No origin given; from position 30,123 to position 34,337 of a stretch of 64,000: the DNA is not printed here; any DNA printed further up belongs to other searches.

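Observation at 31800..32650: ParB/Srx-like and RelA/SpoT-like (alarmone-synthetase/toxSAS-type) domains inside the 1304-aa protein next to the portal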

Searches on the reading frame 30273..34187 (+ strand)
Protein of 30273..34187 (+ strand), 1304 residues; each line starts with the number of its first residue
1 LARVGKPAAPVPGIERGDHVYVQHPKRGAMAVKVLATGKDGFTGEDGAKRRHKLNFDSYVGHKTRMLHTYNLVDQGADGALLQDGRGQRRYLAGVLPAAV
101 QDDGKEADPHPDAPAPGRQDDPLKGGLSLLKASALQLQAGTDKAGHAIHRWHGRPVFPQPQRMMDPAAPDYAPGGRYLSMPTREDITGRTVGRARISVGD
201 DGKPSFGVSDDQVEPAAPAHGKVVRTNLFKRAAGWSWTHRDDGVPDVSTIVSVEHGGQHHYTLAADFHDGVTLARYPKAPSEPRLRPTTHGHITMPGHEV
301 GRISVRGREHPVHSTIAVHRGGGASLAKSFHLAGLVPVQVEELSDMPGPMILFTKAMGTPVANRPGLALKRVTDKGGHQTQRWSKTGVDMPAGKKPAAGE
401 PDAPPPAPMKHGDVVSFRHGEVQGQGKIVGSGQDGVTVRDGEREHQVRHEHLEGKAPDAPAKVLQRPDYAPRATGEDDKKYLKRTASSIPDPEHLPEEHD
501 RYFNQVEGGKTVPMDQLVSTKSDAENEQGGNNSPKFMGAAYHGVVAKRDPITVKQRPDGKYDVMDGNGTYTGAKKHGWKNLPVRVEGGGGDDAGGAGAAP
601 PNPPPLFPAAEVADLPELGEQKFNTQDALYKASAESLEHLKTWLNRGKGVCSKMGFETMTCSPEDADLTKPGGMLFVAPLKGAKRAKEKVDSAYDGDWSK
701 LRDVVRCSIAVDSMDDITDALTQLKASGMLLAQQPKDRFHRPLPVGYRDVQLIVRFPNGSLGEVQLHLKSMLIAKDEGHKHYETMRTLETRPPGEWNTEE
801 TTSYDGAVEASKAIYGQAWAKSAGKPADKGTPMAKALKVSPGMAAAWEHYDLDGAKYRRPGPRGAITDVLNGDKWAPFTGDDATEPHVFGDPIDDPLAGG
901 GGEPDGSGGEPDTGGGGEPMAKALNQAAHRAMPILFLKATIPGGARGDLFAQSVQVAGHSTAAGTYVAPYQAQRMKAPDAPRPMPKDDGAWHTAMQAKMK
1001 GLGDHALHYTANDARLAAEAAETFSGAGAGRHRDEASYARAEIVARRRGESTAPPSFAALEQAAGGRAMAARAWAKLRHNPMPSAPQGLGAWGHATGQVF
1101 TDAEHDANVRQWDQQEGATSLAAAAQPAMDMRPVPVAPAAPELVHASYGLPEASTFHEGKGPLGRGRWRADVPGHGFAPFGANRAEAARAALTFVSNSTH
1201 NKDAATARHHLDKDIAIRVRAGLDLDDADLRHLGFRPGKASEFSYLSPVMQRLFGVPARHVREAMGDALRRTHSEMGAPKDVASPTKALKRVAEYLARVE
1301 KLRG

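Call 6: search_protein_families(library=phrogs, proteins=[window:30273-34184:+], max_evalue=0.01)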
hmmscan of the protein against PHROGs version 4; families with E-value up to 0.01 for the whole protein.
window:30273-34184:+ (1304 aa): 0 families

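Call 7: search_protein_families(library=pfam, proteins=[window:30273-34184:+], max_evalue=10)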
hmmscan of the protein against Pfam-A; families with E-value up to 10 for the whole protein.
window:30273-34184:+ (1304 aa): 3 families
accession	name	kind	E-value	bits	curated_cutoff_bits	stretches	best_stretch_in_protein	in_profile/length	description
PF04607.23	RelA_SpoT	-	0.00095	19.9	27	1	685-781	8-104/113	Region found in RelA / SpoT proteins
PF02195.25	ParB_N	-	0.091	13.3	26.3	1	549-585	41-77/95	ParB N-terminal domain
PF12116.14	SpoIIID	-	0.13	12.9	27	1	1190-1244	25-77/82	Stage III sporulation protein D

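Call 8: search_protein_families(library=ncbifam, proteins=[window:30273-34184:+], max_evalue=10)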
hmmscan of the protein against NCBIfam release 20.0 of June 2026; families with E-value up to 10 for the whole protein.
window:30273-34184:+ (1304 aa): 0 families

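Call 9: search_dna_similar(query=window:30273-34187:+, collection=phages, mode=protein, max_rows=30)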
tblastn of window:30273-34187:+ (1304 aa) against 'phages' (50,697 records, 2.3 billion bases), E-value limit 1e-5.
Records with a match: 2; places in all: 2; records where one place covers at least 80% of the query: 0.
Best place of each record, by identity: <60% 2.
By first word of the organism name: Bordetella 2.
By host as written in the record: Bordetella bronchiseptica 4715 2.
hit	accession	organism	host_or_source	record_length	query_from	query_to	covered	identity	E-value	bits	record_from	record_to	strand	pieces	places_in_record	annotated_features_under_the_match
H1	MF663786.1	Bordetella phage vB_BbrM_PHB04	Bordetella bronchiseptica 4715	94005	11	824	23%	42.8%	9e-43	245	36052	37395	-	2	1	hypothetical protein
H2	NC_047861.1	Bordetella phage vB_BbrM_PHB04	Bordetella bronchiseptica 4715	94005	11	824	23%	42.8%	9e-43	245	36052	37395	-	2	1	hypothetical protein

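Call 41: get_annotated_region(hit=H1, flank=9000)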
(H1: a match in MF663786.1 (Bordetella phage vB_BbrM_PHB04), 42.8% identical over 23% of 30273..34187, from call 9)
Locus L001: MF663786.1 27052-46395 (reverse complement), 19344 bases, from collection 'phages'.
description: Bordetella phage vB_BbrM_PHB04, complete genome.
organism: Bordetella phage vB_BbrM_PHB04 (NCBI taxid 2029657)
taxonomy: Viruses; Duplodnaviria; Heunggongvirae; Uroviricota; Caudoviricetes; Phabquatrovirus; Phabquatrovirus PHB04
host: Bordetella bronchiseptica 4715; source: wastewater; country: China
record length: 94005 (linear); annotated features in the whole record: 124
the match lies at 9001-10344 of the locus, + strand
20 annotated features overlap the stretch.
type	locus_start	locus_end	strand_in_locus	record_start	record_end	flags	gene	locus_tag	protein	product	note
CDS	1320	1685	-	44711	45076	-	-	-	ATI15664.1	hypothetical protein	-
CDS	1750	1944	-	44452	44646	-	-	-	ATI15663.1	hypothetical protein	-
CDS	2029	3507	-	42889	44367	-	-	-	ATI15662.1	transcriptional regulator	-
CDS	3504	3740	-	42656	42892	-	-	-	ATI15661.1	hypothetical protein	-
CDS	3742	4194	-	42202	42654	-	-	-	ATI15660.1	hypothetical protein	-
CDS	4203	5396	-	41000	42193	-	-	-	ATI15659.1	RNA-splicing ligase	RtcB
CDS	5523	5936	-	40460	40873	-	-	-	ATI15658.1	hypothetical protein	-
CDS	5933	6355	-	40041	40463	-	-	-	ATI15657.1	hypothetical protein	-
CDS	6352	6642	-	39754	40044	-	-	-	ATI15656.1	hypothetical protein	-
CDS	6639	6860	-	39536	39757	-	-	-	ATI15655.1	hypothetical protein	-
CDS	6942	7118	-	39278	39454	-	-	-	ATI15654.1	hypothetical protein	-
CDS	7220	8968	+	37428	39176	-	-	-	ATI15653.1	portal protein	-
CDS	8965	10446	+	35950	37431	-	-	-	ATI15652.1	hypothetical protein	-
CDS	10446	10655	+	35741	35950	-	-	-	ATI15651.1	hypothetical protein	-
CDS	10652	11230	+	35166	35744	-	-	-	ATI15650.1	bifunctional (p)ppGpp synthetase/guanosine-3',5'-bis(diphosphate) 3'-pyrophosphohydrolase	-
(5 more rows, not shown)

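Call 53: search_protein_families(library=pfam, proteins=[L001:10446-10652:+, L001:10652-11227:+, L001:11233-11922:+], max_evalue=1)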
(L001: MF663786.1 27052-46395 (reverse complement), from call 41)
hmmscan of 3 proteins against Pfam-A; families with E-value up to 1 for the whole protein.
L001:10446-10652:+ (69 aa): 0 families

L001:10652-11227:+ (192 aa): 2 families
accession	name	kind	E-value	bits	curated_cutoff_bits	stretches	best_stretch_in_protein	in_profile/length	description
PF13328.12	HD_4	-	3.3e-21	76.1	27.2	1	28-159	3-142/156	HD domain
PF01966.28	HD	-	0.00047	20.9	22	1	46-140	1-115/116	HD domain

L001:11233-11922:+ (230 aa): 3 families
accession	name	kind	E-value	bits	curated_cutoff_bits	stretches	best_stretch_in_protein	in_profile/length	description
PF00149.33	Metallophos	-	2.2e-15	58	21.5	1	15-184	5-157/191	Calcineurin-like phosphoesterase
PF12850.12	Metallophos_2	-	0.00049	20.6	27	1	15-155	5-91/154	Calcineurin-like phosphoesterase superfamily domain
PF06874.16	FBPase_2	-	0.057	12.1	27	1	40-84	185-230/639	Firmicute fructose-1,6-bisphosphatase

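Call 75: search_solved_structures(query=L001:10652-11227:+, max_evalue=0.01, show_alignments=1)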
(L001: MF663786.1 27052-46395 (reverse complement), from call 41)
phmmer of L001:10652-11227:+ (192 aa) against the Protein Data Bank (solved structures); distinct sequences matched with E-value up to 0.01: 22.
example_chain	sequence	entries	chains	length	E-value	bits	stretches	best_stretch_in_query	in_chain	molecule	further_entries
3nr1_A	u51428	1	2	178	4.6e-36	127.5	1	24-179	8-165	HD domain-containing protein 3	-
5vxa_A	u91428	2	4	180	3.7e-35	124.6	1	24-179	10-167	Guanosine-3',5'-bis(diphosphate) 3'-pyrophosphohydrolase MESH1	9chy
3nqw_A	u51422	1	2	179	3.3e-30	108.5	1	27-178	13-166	CG11900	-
8fr8_I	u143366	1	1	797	8.1e-17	64.8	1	24-172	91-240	GTP pyrophosphokinase RelA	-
5xnx_A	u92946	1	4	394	1.1e-16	64.4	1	23-173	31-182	Bifunctional (p)ppGpp synthase/hydrolase RelA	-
7ohg_A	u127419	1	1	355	8e-16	61.6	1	25-171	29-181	Guanosine-3',5'-bis(Diphosphate) 3'-pyrophosphohydrolase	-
6s2t_A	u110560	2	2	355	8e-16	61.6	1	25-171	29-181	(P)ppGpp synthetase I, SpoT/RelA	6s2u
6s2v_A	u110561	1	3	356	8.1e-16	61.6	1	25-171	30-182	(P)ppGpp synthetase I, SpoT/RelA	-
4yf1_A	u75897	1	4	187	7.4e-15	58.4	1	23-145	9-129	Lmo0812 protein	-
7qoe_A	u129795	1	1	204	3.2e-13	53.1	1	25-144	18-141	HDc domain-containing protein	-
7qps_A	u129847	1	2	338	5.6e-13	52.3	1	26-163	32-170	ACT domain protein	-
7qpr_A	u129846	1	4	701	1.8e-12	50.7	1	26-162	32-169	ACT domain protein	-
7qoc_A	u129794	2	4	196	2.6e-11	46.9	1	26-145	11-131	Guanosine polyphosphate pyrophosphohydrolases/synthetases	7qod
8acu_A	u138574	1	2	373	5.2e-10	42.6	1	25-171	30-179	GTP pyrophosphokinase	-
7oiw_A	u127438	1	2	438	1e-09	41.7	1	28-172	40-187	GTP pyrophosphokinase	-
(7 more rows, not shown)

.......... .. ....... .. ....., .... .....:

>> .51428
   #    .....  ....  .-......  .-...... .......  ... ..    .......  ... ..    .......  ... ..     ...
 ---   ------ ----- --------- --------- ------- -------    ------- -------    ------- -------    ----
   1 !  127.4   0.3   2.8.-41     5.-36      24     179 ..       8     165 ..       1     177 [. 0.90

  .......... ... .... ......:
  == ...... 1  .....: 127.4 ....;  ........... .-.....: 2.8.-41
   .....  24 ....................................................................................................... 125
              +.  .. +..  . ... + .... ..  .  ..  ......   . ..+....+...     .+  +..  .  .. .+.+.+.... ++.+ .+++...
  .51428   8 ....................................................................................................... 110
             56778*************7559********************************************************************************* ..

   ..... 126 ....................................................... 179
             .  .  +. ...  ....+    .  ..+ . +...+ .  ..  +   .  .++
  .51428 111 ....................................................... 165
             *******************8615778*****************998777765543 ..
